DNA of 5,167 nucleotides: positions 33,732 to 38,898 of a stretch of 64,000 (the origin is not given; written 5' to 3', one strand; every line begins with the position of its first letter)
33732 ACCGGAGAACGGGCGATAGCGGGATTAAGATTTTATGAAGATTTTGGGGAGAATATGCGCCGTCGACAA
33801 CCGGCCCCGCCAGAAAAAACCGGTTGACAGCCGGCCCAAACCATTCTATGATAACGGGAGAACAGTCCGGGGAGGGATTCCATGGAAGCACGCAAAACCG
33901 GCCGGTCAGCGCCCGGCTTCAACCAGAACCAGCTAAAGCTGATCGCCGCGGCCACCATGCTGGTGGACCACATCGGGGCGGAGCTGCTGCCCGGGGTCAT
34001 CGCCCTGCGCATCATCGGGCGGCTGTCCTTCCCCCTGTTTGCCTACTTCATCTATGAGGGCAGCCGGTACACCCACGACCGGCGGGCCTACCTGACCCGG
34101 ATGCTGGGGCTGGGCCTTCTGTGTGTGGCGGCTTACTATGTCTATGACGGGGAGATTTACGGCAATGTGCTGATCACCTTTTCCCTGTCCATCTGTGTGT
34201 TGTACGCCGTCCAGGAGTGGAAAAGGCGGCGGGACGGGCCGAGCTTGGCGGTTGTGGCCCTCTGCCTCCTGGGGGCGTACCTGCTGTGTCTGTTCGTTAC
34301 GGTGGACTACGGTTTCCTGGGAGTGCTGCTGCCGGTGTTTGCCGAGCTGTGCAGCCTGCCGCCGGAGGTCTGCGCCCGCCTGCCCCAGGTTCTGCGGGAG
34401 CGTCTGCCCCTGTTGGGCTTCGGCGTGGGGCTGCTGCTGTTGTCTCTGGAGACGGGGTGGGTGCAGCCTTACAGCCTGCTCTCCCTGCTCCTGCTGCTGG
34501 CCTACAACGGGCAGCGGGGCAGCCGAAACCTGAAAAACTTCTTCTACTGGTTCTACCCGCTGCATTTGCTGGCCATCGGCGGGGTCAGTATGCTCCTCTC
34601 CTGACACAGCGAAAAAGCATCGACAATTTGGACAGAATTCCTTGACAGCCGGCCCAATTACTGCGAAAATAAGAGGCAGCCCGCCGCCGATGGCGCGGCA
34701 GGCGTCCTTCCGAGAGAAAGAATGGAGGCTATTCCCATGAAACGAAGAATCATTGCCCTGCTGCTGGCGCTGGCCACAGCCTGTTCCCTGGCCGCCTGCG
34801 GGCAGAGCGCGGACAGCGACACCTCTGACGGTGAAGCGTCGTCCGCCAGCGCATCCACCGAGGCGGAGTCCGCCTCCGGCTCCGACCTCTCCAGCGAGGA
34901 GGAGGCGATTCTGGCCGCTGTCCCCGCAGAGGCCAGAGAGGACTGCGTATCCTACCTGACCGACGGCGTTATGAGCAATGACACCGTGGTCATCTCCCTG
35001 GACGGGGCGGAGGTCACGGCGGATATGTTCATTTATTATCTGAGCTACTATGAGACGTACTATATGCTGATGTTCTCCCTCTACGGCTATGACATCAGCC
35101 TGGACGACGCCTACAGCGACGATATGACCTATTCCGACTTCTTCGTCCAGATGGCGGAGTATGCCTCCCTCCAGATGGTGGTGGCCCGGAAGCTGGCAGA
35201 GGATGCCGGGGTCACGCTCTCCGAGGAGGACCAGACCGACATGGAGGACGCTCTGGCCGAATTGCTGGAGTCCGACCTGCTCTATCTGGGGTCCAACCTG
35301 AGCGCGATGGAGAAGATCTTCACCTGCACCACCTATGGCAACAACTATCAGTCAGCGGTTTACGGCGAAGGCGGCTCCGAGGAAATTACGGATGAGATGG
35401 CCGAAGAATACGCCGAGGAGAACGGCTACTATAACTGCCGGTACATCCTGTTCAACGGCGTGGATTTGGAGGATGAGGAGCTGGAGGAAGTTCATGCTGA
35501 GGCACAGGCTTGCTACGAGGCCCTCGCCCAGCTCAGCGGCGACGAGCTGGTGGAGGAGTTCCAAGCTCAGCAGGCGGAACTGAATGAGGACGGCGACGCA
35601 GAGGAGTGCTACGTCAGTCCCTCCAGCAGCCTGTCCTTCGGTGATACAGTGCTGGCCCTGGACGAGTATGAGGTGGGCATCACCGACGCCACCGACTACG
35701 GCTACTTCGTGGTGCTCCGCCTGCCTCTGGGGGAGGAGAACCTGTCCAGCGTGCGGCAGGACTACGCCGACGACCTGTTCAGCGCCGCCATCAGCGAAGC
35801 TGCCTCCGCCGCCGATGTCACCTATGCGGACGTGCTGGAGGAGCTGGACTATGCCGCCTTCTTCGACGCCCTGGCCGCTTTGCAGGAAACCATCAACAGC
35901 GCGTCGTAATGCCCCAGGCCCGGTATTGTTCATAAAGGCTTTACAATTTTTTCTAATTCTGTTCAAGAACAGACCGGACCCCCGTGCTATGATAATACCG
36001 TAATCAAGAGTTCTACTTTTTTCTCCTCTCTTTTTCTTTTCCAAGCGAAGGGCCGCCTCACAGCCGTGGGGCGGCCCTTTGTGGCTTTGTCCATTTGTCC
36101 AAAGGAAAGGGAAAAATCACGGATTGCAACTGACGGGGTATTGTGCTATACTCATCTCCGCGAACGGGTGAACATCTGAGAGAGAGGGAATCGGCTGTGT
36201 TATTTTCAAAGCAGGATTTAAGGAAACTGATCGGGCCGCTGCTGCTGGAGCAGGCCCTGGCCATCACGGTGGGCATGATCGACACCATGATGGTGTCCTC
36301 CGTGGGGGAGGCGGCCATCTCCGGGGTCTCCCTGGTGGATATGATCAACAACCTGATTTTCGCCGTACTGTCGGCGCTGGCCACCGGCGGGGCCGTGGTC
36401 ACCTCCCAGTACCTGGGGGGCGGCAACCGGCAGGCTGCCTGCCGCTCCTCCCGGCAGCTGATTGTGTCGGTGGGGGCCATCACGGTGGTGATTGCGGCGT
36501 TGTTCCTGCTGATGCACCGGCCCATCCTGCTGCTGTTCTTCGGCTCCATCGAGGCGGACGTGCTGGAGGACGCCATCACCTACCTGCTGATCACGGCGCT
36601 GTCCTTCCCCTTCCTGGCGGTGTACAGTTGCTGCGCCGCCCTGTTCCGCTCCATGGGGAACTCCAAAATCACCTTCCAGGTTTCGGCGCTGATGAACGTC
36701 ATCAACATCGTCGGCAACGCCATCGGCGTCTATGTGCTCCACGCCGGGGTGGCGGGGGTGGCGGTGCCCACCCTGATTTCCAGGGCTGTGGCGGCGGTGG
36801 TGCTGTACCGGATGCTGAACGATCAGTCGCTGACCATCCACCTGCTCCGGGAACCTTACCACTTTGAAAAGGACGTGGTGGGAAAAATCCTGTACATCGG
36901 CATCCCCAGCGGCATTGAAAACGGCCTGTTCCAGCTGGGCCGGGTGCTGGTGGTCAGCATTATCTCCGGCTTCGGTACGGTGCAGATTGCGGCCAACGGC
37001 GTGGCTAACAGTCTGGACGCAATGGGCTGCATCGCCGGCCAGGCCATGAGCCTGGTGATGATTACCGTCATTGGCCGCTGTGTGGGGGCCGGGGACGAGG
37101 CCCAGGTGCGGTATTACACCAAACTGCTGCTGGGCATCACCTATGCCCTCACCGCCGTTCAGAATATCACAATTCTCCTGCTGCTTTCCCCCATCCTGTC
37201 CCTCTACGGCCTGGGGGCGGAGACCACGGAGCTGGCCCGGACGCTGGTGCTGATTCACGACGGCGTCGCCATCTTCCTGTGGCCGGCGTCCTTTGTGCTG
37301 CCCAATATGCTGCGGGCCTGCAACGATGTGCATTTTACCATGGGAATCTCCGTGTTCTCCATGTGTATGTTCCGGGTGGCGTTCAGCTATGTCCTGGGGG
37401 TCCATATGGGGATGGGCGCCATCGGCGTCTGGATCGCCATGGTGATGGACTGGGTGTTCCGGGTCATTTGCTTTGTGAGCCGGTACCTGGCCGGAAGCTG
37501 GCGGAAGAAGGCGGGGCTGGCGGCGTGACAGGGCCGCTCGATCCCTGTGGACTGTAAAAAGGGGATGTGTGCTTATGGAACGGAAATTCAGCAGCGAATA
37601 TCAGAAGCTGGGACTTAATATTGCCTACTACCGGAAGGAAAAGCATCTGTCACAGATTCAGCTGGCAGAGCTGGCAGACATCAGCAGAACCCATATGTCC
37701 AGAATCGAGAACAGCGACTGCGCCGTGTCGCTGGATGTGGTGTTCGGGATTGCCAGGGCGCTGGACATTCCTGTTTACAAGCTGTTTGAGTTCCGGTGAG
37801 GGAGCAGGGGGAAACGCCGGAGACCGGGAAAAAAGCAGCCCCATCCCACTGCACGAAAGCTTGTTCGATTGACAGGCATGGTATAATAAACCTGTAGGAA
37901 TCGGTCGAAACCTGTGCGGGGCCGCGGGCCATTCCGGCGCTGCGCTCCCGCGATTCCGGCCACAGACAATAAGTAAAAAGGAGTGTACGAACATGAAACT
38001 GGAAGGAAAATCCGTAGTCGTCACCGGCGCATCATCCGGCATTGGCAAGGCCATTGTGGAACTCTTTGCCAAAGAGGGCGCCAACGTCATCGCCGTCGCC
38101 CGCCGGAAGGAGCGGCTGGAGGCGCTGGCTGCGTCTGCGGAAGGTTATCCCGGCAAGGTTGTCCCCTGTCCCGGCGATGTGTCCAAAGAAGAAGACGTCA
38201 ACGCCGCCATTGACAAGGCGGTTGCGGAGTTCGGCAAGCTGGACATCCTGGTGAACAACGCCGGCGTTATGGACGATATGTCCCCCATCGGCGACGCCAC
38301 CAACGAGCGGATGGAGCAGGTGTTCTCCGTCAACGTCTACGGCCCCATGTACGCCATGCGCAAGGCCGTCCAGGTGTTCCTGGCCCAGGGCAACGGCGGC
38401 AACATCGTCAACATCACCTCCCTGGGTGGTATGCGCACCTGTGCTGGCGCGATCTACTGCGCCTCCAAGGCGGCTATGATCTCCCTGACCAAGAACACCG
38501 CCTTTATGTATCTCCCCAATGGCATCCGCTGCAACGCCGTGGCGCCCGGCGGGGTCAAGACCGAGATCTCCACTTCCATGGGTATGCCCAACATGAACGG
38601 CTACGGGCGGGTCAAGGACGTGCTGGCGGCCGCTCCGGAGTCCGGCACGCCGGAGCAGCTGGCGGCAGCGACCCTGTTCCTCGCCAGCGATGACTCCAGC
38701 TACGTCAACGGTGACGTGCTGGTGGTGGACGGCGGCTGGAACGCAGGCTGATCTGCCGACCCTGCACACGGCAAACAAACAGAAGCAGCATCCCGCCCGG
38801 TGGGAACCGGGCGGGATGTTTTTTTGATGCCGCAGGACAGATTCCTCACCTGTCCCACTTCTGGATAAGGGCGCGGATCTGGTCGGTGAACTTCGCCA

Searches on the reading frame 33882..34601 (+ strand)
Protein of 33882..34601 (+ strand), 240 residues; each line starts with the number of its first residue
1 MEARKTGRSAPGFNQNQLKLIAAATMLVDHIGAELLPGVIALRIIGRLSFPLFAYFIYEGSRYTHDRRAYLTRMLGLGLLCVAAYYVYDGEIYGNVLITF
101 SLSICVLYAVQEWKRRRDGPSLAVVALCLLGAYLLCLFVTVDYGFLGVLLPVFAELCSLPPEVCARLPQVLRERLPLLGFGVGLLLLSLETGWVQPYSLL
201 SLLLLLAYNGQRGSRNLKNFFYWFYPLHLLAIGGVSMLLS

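Call 28: search_protein_families(library=pfam, proteins=[window:33882-34601:+], max_evalue=0.00001)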
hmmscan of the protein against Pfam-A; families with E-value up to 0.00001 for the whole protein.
window:33882-34601:+ (240 aa): 1 family
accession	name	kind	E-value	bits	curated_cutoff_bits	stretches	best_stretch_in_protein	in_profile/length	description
PF05857.17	TraX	-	9.9e-30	104.5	25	1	15-236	2-217/217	TraX protein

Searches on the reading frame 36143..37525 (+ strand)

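Call 28: search_protein_families(library=pfam, proteins=[window:36143-37525:+], max_evalue=0.00001)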
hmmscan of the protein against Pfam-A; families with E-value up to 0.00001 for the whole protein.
window:36143-37525:+ (461 aa): 1 family
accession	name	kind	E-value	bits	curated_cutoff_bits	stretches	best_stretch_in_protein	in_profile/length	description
PF01554.23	MatE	-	9.8e-44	149.3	24.9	2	32-194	1-161/161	MatE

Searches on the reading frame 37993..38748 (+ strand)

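Call 57: search_protein_families(library=pfam, proteins=[window:37993-38748:+], max_evalue=0.00001)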
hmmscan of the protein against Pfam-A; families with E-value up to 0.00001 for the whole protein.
window:37993-38748:+ (252 aa): 5 families
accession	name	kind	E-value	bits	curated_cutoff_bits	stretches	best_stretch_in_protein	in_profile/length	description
PF13561.12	adh_short_C2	-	4.9e-62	210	27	1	12-250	1-236/236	Enoyl-(Acyl carrier protein) reductase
PF00106.31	adh_short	-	8.5e-55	185.7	26.6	1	6-195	1-189/195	short chain dehydrogenase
PF08659.16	KR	-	2.3e-12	47.7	22.6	1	8-119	3-117/180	KR domain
PF13460.12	NAD_binding_10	-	7.8e-07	29.6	27.2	1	12-76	1-61/184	NAD(P)H-binding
PF23441.1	SDR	-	2.4e-06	27.6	27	1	2-248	4-254/258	SDR-like rossmann domain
